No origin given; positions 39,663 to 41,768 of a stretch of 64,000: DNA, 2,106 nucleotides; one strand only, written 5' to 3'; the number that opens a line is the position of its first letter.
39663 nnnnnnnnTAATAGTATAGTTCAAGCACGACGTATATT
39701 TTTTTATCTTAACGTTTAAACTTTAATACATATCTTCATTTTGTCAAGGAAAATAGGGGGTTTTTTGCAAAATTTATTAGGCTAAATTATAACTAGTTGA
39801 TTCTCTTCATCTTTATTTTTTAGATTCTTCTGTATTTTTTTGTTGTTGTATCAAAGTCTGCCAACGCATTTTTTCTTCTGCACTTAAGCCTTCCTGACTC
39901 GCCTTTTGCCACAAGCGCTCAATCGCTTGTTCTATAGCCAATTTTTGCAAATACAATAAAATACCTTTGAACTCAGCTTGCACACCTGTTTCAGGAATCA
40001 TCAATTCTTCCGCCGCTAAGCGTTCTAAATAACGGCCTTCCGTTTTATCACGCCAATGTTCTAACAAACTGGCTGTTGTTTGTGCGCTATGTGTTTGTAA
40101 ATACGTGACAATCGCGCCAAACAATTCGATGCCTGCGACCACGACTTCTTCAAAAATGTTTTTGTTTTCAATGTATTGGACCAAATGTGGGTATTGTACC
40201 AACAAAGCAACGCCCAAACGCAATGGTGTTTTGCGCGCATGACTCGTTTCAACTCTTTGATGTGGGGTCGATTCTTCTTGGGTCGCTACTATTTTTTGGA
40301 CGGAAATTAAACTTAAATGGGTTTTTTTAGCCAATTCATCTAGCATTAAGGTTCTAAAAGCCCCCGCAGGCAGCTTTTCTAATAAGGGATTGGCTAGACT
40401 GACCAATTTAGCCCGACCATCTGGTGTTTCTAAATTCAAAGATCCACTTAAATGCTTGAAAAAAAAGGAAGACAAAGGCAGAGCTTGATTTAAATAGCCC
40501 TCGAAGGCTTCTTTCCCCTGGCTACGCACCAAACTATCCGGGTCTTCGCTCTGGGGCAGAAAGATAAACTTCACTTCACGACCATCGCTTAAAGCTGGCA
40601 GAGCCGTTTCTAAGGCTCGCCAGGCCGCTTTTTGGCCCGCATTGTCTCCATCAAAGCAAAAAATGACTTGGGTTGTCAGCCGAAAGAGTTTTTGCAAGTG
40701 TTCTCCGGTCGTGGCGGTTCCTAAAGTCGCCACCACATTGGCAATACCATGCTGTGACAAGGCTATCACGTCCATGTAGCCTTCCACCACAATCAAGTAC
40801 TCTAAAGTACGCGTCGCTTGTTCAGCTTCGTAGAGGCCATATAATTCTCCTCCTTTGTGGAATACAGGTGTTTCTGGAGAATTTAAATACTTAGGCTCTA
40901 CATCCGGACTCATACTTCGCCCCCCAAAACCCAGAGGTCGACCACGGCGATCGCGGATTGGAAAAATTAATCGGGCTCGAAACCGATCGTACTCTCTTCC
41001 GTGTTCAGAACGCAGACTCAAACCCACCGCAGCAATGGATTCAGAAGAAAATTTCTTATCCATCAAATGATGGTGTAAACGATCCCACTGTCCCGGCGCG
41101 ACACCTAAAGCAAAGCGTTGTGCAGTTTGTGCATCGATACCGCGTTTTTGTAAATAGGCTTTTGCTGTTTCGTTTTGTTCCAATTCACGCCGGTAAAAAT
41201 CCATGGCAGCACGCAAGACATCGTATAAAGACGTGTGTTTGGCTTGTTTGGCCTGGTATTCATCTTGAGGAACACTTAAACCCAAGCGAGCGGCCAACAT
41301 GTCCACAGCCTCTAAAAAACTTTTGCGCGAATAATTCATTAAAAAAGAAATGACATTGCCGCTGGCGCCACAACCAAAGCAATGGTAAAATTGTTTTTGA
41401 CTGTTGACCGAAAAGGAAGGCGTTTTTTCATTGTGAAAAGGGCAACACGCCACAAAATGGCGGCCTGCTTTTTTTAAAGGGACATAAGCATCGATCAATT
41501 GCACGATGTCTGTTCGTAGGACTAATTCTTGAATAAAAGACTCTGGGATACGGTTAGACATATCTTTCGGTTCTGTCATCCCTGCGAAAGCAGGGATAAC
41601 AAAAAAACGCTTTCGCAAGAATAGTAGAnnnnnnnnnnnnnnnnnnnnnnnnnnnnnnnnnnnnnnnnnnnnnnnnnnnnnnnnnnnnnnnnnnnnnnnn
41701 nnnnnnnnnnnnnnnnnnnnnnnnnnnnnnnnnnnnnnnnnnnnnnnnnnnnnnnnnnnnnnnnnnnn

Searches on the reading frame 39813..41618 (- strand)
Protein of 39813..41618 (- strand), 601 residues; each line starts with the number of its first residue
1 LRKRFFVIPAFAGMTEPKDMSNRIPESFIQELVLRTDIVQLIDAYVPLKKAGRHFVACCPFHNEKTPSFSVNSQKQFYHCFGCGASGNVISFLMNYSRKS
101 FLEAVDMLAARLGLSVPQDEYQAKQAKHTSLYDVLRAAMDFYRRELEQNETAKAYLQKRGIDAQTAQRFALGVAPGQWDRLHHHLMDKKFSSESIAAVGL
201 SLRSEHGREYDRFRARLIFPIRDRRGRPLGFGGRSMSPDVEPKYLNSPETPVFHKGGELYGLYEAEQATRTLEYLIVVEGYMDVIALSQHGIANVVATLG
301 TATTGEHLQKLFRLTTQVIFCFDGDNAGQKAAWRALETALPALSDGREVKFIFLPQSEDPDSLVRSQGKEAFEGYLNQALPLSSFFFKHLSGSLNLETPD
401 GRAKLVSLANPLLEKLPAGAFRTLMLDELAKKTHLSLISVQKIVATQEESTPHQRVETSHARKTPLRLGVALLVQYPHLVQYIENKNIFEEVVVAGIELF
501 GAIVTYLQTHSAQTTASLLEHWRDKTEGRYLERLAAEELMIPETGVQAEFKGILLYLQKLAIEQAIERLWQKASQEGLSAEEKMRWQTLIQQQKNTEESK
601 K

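Call 83: search_protein_families(library=pfam, proteins=[window:39813-41618:-], max_evalue=0.00001)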
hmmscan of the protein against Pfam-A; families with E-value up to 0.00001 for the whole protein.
window:39813-41618:- (601 aa): 8 families
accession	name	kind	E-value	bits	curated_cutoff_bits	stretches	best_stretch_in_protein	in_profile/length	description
PF08275.17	DNAG_N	-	7.7e-41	139.6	26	1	141-265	1-127/128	DNA primase catalytic core, N-terminal domain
PF01807.25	Zn_ribbon_DnaG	-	4.3e-38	129.5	24.9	1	25-119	2-96/98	CHC2 zinc finger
PF08278.16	DnaG_DnaB_bind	-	1.1e-24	87.6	29.1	1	467-588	2-123/124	DNA primase DnaG DnaB-binding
PF13155.12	Toprim_2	-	1.2e-19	70.8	22.1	1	276-363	1-87/88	Toprim-like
PF13662.12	Toprim_4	-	2.1e-19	69.9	25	1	274-341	2-73/85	Toprim domain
PF01751.28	Toprim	-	7.9e-17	61.7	23.1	1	275-352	2-94/96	Toprim domain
PF10410.14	DnaB_bind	-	1.3e-12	48.2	20.6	1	384-436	2-54/56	DnaB-helicase binding domain of primase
PF13362.12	Toprim_3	-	3.4e-09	37.4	27.2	1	274-370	1-95/95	Toprim domain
